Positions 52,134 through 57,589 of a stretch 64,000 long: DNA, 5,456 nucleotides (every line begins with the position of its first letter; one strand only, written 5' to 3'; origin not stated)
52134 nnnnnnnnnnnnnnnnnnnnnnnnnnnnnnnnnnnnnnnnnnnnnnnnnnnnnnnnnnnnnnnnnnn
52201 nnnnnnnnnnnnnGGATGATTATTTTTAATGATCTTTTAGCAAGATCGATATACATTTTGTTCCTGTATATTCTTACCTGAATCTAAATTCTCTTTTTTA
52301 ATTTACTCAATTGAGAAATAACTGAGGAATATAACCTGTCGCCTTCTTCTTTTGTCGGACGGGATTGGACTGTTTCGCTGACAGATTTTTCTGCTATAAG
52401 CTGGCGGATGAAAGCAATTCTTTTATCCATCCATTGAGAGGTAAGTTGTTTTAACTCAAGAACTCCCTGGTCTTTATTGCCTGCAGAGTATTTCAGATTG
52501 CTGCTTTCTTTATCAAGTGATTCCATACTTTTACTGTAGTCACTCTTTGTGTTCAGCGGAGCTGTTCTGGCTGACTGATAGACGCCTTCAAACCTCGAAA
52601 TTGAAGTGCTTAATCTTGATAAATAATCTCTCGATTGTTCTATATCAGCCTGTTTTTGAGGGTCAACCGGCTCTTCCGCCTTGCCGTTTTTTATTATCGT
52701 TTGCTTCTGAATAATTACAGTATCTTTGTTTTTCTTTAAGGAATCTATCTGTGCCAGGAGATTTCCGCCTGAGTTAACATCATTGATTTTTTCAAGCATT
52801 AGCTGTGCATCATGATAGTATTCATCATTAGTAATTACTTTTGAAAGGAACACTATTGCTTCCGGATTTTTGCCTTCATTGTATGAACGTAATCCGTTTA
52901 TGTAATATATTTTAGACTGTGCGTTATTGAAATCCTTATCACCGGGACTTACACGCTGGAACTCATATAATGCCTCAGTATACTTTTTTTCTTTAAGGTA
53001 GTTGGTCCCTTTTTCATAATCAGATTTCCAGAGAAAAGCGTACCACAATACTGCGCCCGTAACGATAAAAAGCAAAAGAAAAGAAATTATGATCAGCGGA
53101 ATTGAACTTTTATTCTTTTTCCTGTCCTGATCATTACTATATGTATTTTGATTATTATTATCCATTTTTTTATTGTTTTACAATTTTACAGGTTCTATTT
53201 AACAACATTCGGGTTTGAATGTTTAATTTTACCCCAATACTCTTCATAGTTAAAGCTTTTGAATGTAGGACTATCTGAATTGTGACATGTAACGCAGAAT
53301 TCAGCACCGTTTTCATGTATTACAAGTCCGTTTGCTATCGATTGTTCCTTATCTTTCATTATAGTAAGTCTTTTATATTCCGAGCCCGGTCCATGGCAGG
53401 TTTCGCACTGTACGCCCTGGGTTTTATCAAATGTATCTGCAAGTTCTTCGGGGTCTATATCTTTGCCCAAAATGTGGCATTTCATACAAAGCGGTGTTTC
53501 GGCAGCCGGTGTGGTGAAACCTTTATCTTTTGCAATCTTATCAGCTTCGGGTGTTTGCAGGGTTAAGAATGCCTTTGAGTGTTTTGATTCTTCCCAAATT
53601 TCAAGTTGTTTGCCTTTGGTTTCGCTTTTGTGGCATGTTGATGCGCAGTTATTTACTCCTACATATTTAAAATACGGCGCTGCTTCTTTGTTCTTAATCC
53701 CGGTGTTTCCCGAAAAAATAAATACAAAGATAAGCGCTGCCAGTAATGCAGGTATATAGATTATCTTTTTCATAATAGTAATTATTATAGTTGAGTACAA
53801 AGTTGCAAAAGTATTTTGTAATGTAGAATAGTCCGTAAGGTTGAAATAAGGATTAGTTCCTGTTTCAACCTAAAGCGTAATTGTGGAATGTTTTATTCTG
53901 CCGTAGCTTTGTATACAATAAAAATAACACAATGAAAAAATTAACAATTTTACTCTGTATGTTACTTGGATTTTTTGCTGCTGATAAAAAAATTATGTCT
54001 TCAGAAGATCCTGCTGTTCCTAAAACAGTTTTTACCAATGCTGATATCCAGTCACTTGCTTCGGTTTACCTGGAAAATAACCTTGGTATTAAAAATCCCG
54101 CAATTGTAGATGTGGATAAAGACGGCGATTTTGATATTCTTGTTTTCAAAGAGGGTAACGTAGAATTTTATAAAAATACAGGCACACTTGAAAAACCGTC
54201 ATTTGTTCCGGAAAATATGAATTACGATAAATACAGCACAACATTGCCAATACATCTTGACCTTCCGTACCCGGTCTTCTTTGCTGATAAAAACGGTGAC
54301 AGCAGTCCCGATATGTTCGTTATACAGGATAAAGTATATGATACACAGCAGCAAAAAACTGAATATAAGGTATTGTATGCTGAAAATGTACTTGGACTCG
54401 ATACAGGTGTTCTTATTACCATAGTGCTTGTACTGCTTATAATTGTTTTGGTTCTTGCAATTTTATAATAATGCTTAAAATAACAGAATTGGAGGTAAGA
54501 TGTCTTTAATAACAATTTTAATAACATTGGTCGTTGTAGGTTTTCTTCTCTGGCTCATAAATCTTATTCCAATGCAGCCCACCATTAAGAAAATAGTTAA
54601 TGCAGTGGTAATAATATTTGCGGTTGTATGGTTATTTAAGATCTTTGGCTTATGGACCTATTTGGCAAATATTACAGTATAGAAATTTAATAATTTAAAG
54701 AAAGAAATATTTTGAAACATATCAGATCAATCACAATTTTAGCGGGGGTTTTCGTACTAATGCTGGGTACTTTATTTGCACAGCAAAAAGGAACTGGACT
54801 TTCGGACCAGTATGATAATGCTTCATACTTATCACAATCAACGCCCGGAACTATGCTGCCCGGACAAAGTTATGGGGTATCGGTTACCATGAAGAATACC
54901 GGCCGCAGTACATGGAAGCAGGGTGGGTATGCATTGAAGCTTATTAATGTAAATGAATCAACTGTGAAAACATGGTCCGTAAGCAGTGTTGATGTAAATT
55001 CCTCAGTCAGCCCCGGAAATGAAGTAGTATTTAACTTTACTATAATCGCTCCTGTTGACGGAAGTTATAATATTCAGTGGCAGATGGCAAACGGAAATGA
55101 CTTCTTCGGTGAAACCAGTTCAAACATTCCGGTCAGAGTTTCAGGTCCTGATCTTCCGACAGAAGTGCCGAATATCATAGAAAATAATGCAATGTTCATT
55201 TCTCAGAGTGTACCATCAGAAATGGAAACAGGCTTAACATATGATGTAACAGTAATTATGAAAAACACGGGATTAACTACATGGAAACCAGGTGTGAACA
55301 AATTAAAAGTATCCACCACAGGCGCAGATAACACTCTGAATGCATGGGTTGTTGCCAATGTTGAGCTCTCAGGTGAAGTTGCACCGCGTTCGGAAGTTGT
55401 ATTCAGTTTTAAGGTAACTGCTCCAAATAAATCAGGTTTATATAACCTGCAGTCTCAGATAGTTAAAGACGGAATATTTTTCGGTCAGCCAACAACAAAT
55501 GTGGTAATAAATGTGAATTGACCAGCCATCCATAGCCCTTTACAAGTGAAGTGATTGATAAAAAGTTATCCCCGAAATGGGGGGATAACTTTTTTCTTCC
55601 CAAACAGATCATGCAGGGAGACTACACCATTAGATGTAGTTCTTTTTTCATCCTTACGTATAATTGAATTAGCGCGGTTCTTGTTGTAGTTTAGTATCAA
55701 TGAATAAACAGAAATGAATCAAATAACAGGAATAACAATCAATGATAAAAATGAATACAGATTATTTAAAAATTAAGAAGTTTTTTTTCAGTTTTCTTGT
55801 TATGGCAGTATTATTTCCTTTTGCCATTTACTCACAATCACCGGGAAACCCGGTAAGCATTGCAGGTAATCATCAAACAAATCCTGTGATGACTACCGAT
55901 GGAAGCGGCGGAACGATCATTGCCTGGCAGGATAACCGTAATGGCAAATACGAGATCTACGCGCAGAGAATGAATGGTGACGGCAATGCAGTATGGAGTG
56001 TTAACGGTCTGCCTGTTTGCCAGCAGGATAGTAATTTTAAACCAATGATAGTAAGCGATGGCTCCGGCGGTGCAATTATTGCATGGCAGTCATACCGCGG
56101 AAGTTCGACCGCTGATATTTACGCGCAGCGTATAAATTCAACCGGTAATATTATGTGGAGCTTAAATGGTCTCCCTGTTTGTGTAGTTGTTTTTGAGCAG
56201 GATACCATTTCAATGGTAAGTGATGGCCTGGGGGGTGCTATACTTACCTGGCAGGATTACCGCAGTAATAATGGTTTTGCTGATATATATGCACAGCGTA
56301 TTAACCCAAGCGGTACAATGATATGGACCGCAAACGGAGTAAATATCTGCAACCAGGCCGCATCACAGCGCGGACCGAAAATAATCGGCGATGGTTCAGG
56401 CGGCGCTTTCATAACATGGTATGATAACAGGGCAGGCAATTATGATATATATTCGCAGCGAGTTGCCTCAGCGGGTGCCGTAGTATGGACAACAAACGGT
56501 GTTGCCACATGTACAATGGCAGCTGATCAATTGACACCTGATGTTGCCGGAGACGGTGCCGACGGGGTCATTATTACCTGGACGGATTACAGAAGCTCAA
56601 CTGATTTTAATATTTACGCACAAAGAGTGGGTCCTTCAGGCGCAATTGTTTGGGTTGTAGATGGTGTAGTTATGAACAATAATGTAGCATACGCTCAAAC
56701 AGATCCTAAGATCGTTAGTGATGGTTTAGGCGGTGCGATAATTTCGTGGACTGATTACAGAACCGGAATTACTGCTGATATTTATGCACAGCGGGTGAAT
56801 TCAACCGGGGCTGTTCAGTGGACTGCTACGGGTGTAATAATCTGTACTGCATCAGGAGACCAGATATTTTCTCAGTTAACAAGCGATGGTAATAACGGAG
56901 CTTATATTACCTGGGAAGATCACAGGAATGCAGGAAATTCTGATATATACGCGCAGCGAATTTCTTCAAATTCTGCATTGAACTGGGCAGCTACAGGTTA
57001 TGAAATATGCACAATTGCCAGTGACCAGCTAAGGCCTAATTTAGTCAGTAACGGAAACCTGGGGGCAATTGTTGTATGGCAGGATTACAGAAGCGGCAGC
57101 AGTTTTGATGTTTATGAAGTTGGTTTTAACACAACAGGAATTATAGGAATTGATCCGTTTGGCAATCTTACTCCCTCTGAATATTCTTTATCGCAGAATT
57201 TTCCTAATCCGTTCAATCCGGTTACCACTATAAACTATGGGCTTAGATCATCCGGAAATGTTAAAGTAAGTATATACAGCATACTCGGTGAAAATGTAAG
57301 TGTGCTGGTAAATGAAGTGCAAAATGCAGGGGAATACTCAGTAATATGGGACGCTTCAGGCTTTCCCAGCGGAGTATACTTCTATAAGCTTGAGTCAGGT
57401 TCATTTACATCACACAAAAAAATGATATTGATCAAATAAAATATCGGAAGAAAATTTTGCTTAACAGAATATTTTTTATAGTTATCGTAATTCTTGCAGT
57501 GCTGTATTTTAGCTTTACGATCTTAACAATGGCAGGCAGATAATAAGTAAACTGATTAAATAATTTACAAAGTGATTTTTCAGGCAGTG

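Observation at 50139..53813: KaiA-less kaiC-kaiB pair with extended KaiC tail, apparently co-transcribed with a multihaem cytochrome c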

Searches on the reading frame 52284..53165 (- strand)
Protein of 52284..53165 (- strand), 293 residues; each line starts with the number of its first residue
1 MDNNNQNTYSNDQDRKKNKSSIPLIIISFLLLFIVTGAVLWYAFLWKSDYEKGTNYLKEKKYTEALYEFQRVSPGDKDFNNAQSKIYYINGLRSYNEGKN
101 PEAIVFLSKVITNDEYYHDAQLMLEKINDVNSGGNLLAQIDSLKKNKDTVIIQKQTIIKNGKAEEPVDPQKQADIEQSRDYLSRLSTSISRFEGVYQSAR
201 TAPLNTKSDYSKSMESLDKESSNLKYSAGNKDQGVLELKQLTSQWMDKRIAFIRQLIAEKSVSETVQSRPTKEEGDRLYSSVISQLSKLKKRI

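Call 3: search_protein_families(library=pfam, proteins=[window:52284-53165:-], max_evalue=0.01)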
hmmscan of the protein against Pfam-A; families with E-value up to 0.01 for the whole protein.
window:52284-53165:- (293 aa): 2 families
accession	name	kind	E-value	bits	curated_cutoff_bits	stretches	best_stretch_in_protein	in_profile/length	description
PF09986.15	DUF2225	-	0.0054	16.9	21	0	51-123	130-203/214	Uncharacterized protein conserved in bacteria (DUF2225)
PF10732.14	DUF2524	-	0.0065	17.2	25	0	177-225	6-54/84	Protein of unknown function (DUF2524)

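Call 4: search_protein_families(library=ncbifam, proteins=[window:52284-53165:-], max_evalue=0.01)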
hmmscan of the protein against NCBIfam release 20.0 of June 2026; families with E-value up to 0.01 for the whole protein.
window:52284-53165:- (293 aa): 3 families
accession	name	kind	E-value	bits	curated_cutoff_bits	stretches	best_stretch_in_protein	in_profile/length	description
NF041347.1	XopG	subfamily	2.4e-05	24.4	150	1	111-174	9-72/201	XopG/HopH/AvrPtoH family type III secretion system effector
NF006283.1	PRK08455.1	equivalog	0.00047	19.8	187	1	1-64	1-60/182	flagellar basal body-associated protein FliL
NF040959.1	MamA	equivalog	0.0051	16.3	200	0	82-154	35-111/204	magnetosome protein MamA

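Call 61: find_homologous_proteins(query=window:52284-53165:-, max_evalue=0.001)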
Query window:52284-53165:- (293 aa): 58 proteins with E <= 0.001 among 1264 candidates.
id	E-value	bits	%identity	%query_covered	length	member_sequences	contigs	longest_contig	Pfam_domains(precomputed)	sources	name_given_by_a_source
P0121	1.2e-177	607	97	100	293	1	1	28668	-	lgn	-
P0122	1.9e-166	570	91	100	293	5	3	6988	-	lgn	-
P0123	1.6e-156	538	84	100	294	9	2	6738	-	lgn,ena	-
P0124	3.6e-156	536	84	100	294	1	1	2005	-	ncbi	-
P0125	9.5e-155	532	84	100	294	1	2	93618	-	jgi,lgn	jgi:tetratricopeptide (TPR) repeat protein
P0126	3.3e-150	517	81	100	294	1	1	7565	-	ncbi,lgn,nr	ncbi:MAG: hypothetical protein HOP31_12005 [Ignavibacteria bacterium]|nr:hypothetical protein [Ignav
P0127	9.4e-150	515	82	100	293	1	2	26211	-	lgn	-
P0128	3.3e-147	507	81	100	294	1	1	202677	-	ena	-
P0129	4.5e-120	418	68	97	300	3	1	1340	-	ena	-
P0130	1.5e-119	416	74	86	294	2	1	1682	-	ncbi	-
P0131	4.6e-119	415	69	97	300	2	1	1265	-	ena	-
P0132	8.0e-119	414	70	100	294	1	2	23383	-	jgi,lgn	jgi:hypothetical protein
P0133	1.1e-117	410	68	97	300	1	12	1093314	-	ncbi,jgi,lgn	-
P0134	1.9e-117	409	68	100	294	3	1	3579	-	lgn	-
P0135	9.4e-115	401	69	92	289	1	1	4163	-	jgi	jgi:hypothetical protein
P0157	5.3e-96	339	59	95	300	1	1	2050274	-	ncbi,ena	-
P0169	4.0e-87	310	50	100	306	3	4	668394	-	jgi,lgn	jgi:hypothetical protein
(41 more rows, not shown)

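Call 62: find_encoding_contigs(protein=P0169, flank=5000, max_places=1)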
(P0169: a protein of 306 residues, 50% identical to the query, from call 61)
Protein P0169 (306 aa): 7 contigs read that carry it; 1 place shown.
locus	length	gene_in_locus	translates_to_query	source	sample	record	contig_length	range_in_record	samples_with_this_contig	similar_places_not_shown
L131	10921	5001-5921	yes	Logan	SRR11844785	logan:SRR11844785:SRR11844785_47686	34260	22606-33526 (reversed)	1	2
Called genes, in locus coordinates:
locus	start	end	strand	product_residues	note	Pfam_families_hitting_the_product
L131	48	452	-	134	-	PF12732:YtxH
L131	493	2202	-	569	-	PF03640:Lipoprotein_15 (faint), PF18962:Por_Secre_tail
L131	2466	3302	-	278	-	PF16158:N_BRCA1_IG (weak)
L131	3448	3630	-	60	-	PF28077:THIVI_2564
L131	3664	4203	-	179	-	PF13517:FG-GAP_3 (weak)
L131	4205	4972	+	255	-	PF22113:Mtrc-MtrF_II-IV_dom (faint), PF13435:Cytochrome_C554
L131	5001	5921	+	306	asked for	-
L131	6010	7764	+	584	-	PF00154:RecA_N (faint), PF06745:ATPase, PF13481:AAA_25 (weak), PF23442:DUF7125 (faint), PF00004:AAA (faint), PF03796:DnaB_C (weak), PF06745:ATPase, PF13481:AAA_25, +7 more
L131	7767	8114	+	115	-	PF07689:KaiB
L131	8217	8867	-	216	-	PF00072:Response_reg, PF00196:GerE, PF08281:Sigma70_r4_2 (weak)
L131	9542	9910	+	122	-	PF13484:Fer4_16 (faint), PF00037:Fer4 (faint), PF12797:Fer4_2 (faint), PF12837:Fer4_6 (faint), PF13237:Fer4_10 (faint), PF14697:Fer4_21, PF12838:Fer4_7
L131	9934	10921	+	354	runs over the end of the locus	PF01855:POR_N, PF02780:Transketolase_C (weak), PF17147:PFOR_II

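Call 63: find_encoding_contigs(protein=P0157, flank=5000, max_places=1)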
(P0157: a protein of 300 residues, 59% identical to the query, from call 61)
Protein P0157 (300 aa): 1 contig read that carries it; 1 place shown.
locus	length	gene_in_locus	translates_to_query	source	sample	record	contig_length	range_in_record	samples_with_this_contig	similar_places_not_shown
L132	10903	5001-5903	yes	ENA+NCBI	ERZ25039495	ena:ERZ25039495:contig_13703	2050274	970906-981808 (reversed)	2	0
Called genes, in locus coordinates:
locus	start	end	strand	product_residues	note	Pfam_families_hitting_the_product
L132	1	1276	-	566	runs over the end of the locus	PF18962:Por_Secre_tail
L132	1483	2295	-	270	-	PF02018:CBM_4_9 (faint), PF07705:CARDB (faint), PF16116:DUF4832 (faint), PF16158:N_BRCA1_IG, PF10633:NPCBM_assoc (faint), PF16158:N_BRCA1_IG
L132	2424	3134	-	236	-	-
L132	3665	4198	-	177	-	PF13517:FG-GAP_3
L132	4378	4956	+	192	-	PF22113:Mtrc-MtrF_II-IV_dom (faint), PF13435:Cytochrome_C554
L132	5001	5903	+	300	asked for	-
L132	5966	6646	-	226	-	PF00072:Response_reg, PF00196:GerE, PF04545:Sigma70_r4 (weak), PF08281:Sigma70_r4_2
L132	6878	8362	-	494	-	PF02310:B12-binding, PF04055:Radical_SAM, PF13282:DUF4070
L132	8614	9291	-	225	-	PF00072:Response_reg, PF00196:GerE, PF08281:Sigma70_r4_2 (weak)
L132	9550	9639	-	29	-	-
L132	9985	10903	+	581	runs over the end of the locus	PF00154:RecA_N (faint), PF03796:DnaB_C (weak), PF06745:ATPase, PF13481:AAA_25 (weak), PF23442:DUF7125 (faint), PF03796:DnaB_C (weak), PF13481:AAA_25 (weak), PF06745:ATPase, +8 more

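Call 64: find_encoding_contigs(protein=P0133, flank=5000, max_places=1)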
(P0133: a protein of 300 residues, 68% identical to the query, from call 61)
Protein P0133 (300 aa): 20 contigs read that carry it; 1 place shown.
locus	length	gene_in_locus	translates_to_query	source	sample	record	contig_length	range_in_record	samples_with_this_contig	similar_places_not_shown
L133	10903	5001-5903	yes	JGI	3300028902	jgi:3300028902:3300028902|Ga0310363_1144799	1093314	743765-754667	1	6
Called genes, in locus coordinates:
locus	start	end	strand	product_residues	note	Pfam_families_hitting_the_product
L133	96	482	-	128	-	PF12732:YtxH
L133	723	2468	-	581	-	PF13860:FlgD_ig (faint), PF18962:Por_Secre_tail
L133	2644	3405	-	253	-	PF02018:CBM_4_9 (faint), PF07705:CARDB (faint), PF16158:N_BRCA1_IG (weak)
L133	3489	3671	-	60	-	PF28077:THIVI_2564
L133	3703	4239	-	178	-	PF13517:FG-GAP_3 (weak)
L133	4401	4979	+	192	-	PF22113:Mtrc-MtrF_II-IV_dom (faint), PF09699:Paired_CXXCH_1 (faint), PF13435:Cytochrome_C554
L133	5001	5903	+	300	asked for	-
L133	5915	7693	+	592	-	PF00154:RecA_N (faint), PF06745:ATPase, PF13481:AAA_25 (weak), PF23442:DUF7125 (faint), PF01637:ATPase_2 (faint), PF03796:DnaB_C (weak), PF06745:ATPase, PF13481:AAA_25 (weak), +8 more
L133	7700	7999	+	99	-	PF07689:KaiB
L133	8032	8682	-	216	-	PF00072:Response_reg, PF00196:GerE, PF08281:Sigma70_r4_2 (weak)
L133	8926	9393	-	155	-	PF02410:RsfS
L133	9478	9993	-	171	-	PF13399:LytR_C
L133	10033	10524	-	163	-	-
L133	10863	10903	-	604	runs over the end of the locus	PF18962:Por_Secre_tail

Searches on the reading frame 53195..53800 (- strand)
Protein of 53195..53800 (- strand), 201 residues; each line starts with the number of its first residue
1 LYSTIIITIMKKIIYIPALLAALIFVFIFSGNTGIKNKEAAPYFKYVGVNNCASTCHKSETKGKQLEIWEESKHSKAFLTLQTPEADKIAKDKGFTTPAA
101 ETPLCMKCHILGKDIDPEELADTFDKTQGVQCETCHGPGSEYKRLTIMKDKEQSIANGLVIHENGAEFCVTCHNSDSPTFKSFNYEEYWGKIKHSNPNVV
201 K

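Call 3: search_protein_families(library=pfam, proteins=[window:53195-53800:-], max_evalue=0.01)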
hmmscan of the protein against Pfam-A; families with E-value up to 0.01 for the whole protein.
window:53195-53800:- (201 aa): 6 families
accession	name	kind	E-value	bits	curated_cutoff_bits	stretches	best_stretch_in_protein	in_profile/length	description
PF13435.11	Cytochrome_C554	-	1.1e-14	55.6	20.8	1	54-137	3-84/84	Cytochrome c554 and c-prime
PF22113.1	Mtrc-MtrF_II-IV_dom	-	2e-07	31.1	30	1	48-142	80-169/176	Outer membrane cytochrome MtrC/MtrF-like, domains II/IV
PF09699.15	Paired_CXXCH_1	-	1.3e-06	28.4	20.6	1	129-176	7-39/41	Doubled CXXCH motif (Paired_CXXCH_1)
PF14522.11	Cytochrome_C7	-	0.0002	21.5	24.8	1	128-177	12-52/67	Cytochrome c7 and related cytochrome c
PF03264.19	Cytochrom_NNT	-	0.00084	19.5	24.1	0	101-143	35-79/174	NapC/NirT cytochrome c family, N-terminal region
PF14537.11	Cytochrom_c3_2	-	0.0042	17.9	25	0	126-179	3-39/79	Cytochrome c3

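Call 4: search_protein_families(library=ncbifam, proteins=[window:53195-53800:-], max_evalue=0.01)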
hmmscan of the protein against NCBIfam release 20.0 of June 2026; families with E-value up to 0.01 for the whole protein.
window:53195-53800:- (201 aa): 9 families
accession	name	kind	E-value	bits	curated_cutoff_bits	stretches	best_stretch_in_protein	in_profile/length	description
NF041198.1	UshA_like_PCGU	equivalog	5e-16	58.4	275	1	41-185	400-518/519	UshA-like (seleno)protein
NF043010.1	Cyt554_Nsmonas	equivalog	6.6e-11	42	400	1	19-144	8-123/238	cytochrome c-550 CycA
TIGR03508.1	decahem_SO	subfamily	2.4e-07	30.5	192.2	1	125-176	30-80/258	DmsE family decaheme c-type cytochrome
NF041028.1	decahem_GSU2203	exception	3.5e-06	26.5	325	1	127-176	65-111/317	GSU2203 family decaheme c-type cytochrome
TIGR01905.1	paired_CXXCH_1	subfamily_domain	0.00054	19.8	25.2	0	156-176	19-39/41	doubled CXXCH domain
NF033196.2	c_type_nonphoto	exception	0.0015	18.6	70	1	110-153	5-51/98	c-type cytochrome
TIGR01904.2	GSu_C4xC__C2xCH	domain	0.0021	17.8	27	0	96-141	17-61/73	CxxxxCH/CxxCH domain c-type cytochrome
NF047727.1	4hemeCytCCctA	equivalog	0.0026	17.9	180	0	86-174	21-102/109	tetraheme c-type cytochrome CctA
TIGR03153.1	cytochr_NrfH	equivalog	0.0051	16.9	134.2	0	95-149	21-71/138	cytochrome c nitrite reductase small subunit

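Call 39: find_related_loci(query=window:53195-53773:-, collection=metagenome_contigs, flank=6000)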
Query window:53195-53773:- (192 aa) in metagenome_contigs; peptide patterns used: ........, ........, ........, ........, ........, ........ (x = any residue, [..] = any of these).
290 stretches matched a pattern; 42 encode a relative of the query (tblastn E <= 1e-3); 42 distinct loci.
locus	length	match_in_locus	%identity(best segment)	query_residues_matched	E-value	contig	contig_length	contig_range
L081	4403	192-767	79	1-192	2e-109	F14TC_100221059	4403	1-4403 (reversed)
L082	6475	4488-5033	75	12-192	1e-96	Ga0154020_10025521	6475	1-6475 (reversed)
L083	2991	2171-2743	66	1-192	4e-94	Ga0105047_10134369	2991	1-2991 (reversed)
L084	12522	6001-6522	74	17-192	5e-91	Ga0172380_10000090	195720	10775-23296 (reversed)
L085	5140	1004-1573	66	1-188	1e-84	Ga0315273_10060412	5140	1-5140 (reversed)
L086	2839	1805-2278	75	28-185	2e-84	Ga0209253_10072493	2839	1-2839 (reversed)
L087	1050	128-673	62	3-188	1e-87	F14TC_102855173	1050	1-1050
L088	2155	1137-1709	63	1-192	5e-84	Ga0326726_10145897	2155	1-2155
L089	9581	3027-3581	63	1-188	3e-79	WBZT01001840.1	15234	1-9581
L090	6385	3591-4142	62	4-192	1e-79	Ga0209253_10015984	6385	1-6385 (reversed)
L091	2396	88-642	60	2-188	2e-80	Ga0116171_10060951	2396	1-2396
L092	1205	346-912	60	2-192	1e-83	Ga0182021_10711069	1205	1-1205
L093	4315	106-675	61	1-188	1e-77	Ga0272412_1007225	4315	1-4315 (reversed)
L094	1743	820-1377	58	11-192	2e-79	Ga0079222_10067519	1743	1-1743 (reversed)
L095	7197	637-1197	59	1-191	2e-75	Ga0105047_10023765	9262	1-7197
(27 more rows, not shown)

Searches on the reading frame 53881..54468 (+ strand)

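Call 3: search_protein_families(library=pfam, proteins=[window:53881-54468:+], max_evalue=0.01)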
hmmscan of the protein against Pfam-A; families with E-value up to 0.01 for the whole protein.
window:53881-54468:+ (195 aa): 1 family
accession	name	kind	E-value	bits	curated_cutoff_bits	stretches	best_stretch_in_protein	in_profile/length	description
PF13517.12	FG-GAP_3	-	2.8e-08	34.7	26.9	1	77-147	1-61/61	FG-GAP-like repeat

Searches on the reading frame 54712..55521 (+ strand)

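Call 21: search_protein_families(library=pfam, proteins=[window:54712-55521:+], max_evalue=0.0001)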
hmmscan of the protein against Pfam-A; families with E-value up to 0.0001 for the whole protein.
window:54712-55521:+ (269 aa): 2 families
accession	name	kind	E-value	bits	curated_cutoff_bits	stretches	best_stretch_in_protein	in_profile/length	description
PF16158.11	N_BRCA1_IG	-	4.3e-14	53.4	28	2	47-134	7-100/108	Ig-like domain from next to BRCA1 gene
PF07705.17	CARDB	-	8.5e-06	26.3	22.7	0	42-130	9-88/101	CARDB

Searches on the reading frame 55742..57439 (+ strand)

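Call 69: search_protein_families(library=pfam, proteins=[window:55742-57439:+], max_evalue=0.00001)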
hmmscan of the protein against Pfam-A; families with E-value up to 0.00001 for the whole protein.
window:55742-57439:+ (565 aa): 1 family
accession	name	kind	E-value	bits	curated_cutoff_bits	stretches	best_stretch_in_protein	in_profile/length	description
PF18962.6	Por_Secre_tail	-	7.1e-11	42.7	27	1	487-562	2-74/75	Secretion system C-terminal sorting domain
